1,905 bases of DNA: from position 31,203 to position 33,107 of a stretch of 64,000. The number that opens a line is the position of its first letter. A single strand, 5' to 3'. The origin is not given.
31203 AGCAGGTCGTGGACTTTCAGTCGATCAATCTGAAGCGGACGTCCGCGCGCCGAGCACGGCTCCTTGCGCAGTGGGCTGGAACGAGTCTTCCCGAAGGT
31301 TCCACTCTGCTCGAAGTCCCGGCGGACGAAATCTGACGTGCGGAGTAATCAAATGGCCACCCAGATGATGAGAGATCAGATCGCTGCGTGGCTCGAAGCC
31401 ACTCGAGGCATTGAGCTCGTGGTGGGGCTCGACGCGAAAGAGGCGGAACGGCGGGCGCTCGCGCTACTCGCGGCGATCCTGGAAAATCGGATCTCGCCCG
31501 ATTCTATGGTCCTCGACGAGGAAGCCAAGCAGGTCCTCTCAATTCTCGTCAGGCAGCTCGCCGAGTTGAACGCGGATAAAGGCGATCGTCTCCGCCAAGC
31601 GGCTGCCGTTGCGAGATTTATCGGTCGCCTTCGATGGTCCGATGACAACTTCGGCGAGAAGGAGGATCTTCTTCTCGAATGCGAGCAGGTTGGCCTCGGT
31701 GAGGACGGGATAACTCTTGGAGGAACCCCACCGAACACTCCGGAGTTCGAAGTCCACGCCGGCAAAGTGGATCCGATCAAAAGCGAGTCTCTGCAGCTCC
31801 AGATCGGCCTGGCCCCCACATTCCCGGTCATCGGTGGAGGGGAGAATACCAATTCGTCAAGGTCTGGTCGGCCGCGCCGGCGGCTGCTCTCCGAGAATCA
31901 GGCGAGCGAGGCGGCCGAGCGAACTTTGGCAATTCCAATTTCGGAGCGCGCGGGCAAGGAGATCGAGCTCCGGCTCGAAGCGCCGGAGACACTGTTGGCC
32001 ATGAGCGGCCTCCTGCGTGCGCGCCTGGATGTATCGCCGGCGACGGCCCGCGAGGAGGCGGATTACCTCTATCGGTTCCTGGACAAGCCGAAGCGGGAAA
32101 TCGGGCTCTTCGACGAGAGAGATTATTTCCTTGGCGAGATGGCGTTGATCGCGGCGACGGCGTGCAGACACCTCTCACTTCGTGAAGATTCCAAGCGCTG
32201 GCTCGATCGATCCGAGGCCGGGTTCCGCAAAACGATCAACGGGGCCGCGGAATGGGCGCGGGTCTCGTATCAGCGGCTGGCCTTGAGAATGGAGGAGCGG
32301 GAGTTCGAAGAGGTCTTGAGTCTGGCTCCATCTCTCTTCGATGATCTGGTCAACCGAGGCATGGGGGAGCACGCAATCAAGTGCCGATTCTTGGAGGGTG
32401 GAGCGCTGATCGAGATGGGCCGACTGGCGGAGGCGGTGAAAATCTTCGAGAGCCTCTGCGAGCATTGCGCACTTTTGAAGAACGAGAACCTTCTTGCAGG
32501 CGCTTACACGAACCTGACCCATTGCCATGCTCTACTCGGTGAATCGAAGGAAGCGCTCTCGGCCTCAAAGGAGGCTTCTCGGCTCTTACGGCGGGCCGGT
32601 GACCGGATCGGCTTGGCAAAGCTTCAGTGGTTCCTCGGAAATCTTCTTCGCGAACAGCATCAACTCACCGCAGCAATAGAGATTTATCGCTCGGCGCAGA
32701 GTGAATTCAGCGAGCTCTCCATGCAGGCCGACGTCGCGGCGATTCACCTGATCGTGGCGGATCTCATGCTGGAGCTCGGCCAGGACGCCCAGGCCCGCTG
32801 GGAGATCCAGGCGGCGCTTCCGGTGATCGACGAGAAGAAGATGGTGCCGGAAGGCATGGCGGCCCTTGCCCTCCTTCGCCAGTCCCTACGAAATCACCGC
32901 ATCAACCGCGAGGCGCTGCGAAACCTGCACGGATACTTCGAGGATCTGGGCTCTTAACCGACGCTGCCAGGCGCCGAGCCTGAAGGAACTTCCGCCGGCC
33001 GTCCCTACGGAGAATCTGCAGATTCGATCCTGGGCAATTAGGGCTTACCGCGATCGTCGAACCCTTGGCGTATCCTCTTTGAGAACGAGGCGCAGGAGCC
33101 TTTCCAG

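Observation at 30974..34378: Paralogous cassettes encoding a sigma-70 region-2-only protein plus a TPR/helical partner, flanking the rhs genes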

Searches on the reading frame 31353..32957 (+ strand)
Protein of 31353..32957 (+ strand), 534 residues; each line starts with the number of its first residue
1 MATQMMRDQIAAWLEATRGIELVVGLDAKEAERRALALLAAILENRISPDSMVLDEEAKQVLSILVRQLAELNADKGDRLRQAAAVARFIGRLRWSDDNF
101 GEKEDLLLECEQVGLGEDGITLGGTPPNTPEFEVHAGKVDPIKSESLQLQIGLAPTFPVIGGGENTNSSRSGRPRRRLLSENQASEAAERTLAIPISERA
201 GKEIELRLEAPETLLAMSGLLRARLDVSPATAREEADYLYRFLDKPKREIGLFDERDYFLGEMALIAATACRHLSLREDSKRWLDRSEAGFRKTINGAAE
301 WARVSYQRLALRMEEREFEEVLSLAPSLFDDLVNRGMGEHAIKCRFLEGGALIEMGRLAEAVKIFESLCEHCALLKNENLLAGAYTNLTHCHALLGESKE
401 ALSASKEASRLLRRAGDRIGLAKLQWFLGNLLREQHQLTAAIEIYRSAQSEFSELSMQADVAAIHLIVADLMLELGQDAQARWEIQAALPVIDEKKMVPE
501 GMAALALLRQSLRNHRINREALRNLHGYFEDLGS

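Call 6: search_protein_families(library=pfam, max_evalue=1, proteins=[window:31353-32957:+])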
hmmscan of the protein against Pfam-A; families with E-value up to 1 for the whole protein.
window:31353-32957:+ (534 aa): 13 families
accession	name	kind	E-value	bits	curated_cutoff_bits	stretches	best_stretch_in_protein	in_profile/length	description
PF14938.12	SNAP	-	7.5e-07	29.3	25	1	358-481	51-174/282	Soluble NSF attachment protein, SNAP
PF17874.7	TPR_MalT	-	3.3e-05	23.8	45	1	373-511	29-173/336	MalT-like TPR region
PF13424.12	TPR_12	-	0.00013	22.5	30.1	2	349-413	10-76/77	Tetratricopeptide repeat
PF13181.12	TPR_8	-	0.0021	18.5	25.7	0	346-368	5-27/34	Tetratricopeptide repeat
PF13428.12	TPR_14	-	0.014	16.5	23.5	0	350-372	9-31/44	Tetratricopeptide repeat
PF25069.2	Med14_C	-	0.017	15.7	28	1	464-510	12-59/146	Med14 C-terminal domain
PF12862.13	ANAPC5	-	0.03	14.8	23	1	378-433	34-89/91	Anaphase-promoting complex subunit 5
PF13174.12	TPR_6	-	0.046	14.8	26.3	0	349-370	7-28/33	Tetratricopeptide repeat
PF00515.34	TPR_1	-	0.047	14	27.8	0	428-448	7-27/34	Tetratricopeptide repeat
PF07719.23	TPR_2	-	0.099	13.3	27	0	422-449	1-28/34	Tetratricopeptide repeat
PF13176.12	TPR_7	-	0.12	13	27.9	0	384-417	1-34/36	Tetratricopeptide repeat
PF13374.12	TPR_10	-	0.53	10.8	27.5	0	428-447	8-27/42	Tetratricopeptide repeat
PF13432.12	TPR_16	-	0.65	11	32.7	0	428-488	3-56/65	Tetratricopeptide repeat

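Call 7: search_protein_families(library=ncbifam, max_evalue=1, proteins=[window:31353-32957:+])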
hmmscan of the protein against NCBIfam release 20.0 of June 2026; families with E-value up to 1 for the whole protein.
window:31353-32957:+ (534 aa): 5 families
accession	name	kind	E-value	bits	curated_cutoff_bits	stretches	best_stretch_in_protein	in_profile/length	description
NF053617.1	SARPRegAfsRStmc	equivalog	2.8e-05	22.3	1430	1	352-492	786-926/986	SARP-family global regulator AfsR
NF041717.1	HaaA_phane_TPR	equivalog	8.8e-05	20.8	1125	1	356-450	766-860/882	cyclophane-containing RiPP biosynthesis TPR protein HaaT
NF041583.1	SOS_SulA_aeru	exception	0.028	14.3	150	1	441-490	30-80/157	SOS-induced cell division inhibitor SulA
TIGR02795.1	tol_pal_ybgF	equivalog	0.052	14.1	90.1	1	425-484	42-98/119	tol-pal system protein YbgF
NF052312.1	T9SS_PorW_SprE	equivalog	0.12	10.9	250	1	351-463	150-259/716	type IX secretion system periplasmic lipoprotein PorW/SprE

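Call 25: find_homologous_proteins(query=window:31353-32957:+, max_evalue=0.001)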
Query window:31353-32957:+ (534 aa): 312 proteins with E <= 0.001 among 8000 candidates; the best 120 are listed.
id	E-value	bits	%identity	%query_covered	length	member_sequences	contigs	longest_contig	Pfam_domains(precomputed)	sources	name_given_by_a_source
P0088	0.0e+0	1153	100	100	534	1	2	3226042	PF14938.13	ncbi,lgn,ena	-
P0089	4.5e-166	572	75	66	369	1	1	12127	PF14938.13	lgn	-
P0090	2.0e-161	556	73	68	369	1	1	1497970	PF14938.13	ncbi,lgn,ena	-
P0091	1.8e-121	425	57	67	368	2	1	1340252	PF13424.13,PF13432.13,PF07719.24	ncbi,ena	-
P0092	1.8e-120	421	58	67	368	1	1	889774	PF13424.13,PF14938.13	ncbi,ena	-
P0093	7.0e-120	419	56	66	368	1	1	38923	PF13424.13,PF14938.13,PF07719.24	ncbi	-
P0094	2.0e-119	418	57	69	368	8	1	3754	-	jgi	jgi:tetratricopeptide (TPR) repeat protein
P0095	2.0e-119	418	57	66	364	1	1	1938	PF17874.8,PF13424.13,PF14938.13,PF13432.13,PF07719.24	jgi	jgi:tetratricopeptide (TPR) repeat protein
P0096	4.3e-119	417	58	66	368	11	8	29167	PF13424.13,PF13432.13,PF07719.24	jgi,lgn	jgi:tetratricopeptide (TPR) repeat protein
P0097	8.3e-119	416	45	97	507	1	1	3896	PF17874.8,PF13424.13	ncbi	-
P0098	8.3e-119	416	57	68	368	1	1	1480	PF17874.8,PF13424.13,PF14938.13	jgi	jgi:tetratricopeptide (TPR) repeat protein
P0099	1.2e-118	415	44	98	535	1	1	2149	PF24575.2,PF13414.13,PF17874.8,PF00515.35,PF13424.13,PF13181.13,PF07719.24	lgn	-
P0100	1.9e-118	415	56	66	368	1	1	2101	PF13424.13,PF14938.13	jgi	jgi:tetratricopeptide (TPR) repeat protein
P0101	4.2e-118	414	57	67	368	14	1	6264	PF13424.13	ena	-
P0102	5.9e-118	413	56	67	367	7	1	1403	PF17874.8,PF13424.13,PF13181.13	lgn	-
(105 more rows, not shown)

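Call 43: find_encoding_contigs(protein=P0088, flank=10000, max_places=3)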
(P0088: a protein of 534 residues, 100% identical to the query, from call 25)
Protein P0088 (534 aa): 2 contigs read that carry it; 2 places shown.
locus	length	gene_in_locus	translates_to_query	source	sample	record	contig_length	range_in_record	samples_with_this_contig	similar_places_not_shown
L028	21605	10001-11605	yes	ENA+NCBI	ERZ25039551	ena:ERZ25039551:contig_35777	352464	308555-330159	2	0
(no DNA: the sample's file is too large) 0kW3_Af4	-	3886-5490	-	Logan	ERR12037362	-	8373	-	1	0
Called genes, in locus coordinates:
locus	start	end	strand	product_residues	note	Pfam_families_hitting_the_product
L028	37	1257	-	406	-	PF13646:HEAT_2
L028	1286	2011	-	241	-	-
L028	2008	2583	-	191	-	PF04542:Sigma70_r2, PF08281:Sigma70_r4_2, PF04545:Sigma70_r4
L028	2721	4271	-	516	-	PF00989:PAS (faint), PF08448:PAS_4, PF00512:HisKA, PF02518:HATPase_c, PF00072:Response_reg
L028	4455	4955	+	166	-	PF04542:Sigma70_r2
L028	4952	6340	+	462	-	PF13432:TPR_16 (faint), PF13428:TPR_14 (faint), PF07719:TPR_2 (faint), PF00515:TPR_1 (faint), PF13374:TPR_10 (faint), PF13424:TPR_12 (weak)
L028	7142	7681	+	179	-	-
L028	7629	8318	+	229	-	-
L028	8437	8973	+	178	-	PF24719:Imm33-like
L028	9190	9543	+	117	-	-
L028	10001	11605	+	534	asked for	PF14938:SNAP (weak)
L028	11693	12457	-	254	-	-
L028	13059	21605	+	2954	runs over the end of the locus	PF25023:TEN_YD-shell, PF05593:RHS_repeat (weak), PF05345:He_PIG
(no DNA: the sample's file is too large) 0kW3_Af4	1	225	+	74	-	?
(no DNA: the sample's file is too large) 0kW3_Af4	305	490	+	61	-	-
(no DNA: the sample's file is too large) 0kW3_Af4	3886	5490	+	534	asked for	PF14938:SNAP (weak)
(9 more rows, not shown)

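Call 46: predict_structure(alignment_id=A4)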
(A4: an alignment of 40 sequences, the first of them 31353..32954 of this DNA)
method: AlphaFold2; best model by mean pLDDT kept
length: 534 residues; sequences in the alignment: 40
mean_pLDDT: 86.7   pTM: 0.70
mean pLDDT of the five models: 86.7, 85.9, 85.7, 84.5, 84.3
residues with pLDDT >= 90: 394; 70-90: 59; 50-70: 21; < 50: 60
segments of 3 or more residues with pLDDT < 50: 118-170, 530-534
pLDDT, mean of each block of 10 residues (from residue 1): 77 72 73 96 97 94 95 89 96 87 91 66 33 24 35 43 44 72 96 96 93 97 97 98 93 92 98 96 98 91 97 95 98 94 98 97 98 96 98 96 98 97 97 96 98 97 97 97 97 83 89 94 78 37
secondary structure, 60 per line:
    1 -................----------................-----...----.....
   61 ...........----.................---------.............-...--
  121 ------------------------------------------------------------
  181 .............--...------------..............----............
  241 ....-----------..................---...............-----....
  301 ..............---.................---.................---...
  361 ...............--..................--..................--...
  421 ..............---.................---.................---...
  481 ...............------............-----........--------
elements in order: H2-17 H28-43 H56-71 H76-92 H102-114 H181-193 H211-224 H229-244 H256-273 H277-291 H297-314 H318-334 H338-354 H358-375 H378-395 H398-415 H418-434 H438-454 H458-474 H478-495 H502-513 H519-526

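Call 54: fold_search(model_id=the predicted structure, library=pdb)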
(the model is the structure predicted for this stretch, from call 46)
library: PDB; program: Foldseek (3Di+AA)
matches with E <= 10: 1064; with E <= 0.001: 68
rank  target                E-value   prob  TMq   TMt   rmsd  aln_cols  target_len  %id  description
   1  6q6g_O                3.0e-05  1.00  0.40  0.32  13.7       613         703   13  Cryo-EM structure of the APC/C-Cdc20-Cdk2-cyclinA2-Cks2 complex, the D1 box class (released 2019-09-11)
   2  5l9u_O                4.8e-05  1.00  0.38  0.32  12.5       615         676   13  Model of human Anaphase-promoting complex/Cyclosome (APC/C-CDH1) with a cross linked Ubiquitin variant-substrate-UBE2C (released 2016-09-14)
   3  4i9c_A                5.2e-05  1.00  0.42  0.58   9.8       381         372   11  Crystal structure of aspartyl phosphate phosphatase F from B.subtilis in complex with its inhibitory peptide (released 2013-11-20)
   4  4gyo_A                5.6e-05  1.00  0.44  0.62   7.5       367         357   14  Crystal Structure of Rap Protein Complexed with Competence and Sporulation Factor (released 2013-04-03)
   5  5g05_O                6.1e-05  1.00  0.48  0.38  12.5       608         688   13  Cryo-EM structure of combined apo phosphorylated APC (released 2016-05-25)
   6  3sf4_B                8.6e-05  1.00  0.31  0.43  10.9       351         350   16  Crystal structure of the complex between the conserved cell polarity proteins Inscuteable and LGN (released 2011-11-23)
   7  8jal_B                8.6e-05  1.00  0.45  0.42  12.0       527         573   13  Structure of CRL2APPBP2 bound with RxxGP degron (dimer) (released 2023-10-18)
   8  3sf4_A                9.3e-05  1.00  0.32  0.45   9.9       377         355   14  Crystal structure of the complex between the conserved cell polarity proteins Inscuteable and LGN (released 2011-11-23)
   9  5a7d_H                9.3e-05  1.00  0.30  0.42  10.3       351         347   13  Tetrameric assembly of LGN with Inscuteable (released 2016-08-03)
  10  6hc2_S                9.7e-05  1.00  0.34  0.45   9.2       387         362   14  Crystal structure of NuMA/LGN hetero-hexamers (released 2019-05-29)
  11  8pkp_O                1.1e-04  1.00  0.27  0.23  16.5       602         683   13  Cryo-EM structure of the apo Anaphase-promoting complex/cyclosome (APC/C) at 3.2 Angstrom resolution (released 2023-07-19)
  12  3sf4_C                1.2e-04  1.00  0.32  0.46   9.8       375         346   15  Crystal structure of the complex between the conserved cell polarity proteins Inscuteable and LGN (released 2011-11-23)
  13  6hc2_C                1.2e-04  1.00  0.33  0.42   9.4       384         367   14  Crystal structure of NuMA/LGN hetero-hexamers (released 2019-05-29)
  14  9gaw_O                1.2e-04  1.00  0.49  0.39  11.8       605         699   13  High-resolution structure of the Anaphase-promoting complex/cyclosome (APC/C) bound to co-activator Cdh1 (released 2024-08-14)
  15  6hc2_A                1.2e-04  1.00  0.33  0.44   9.2       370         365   16  Crystal structure of NuMA/LGN hetero-hexamers (released 2019-05-29)
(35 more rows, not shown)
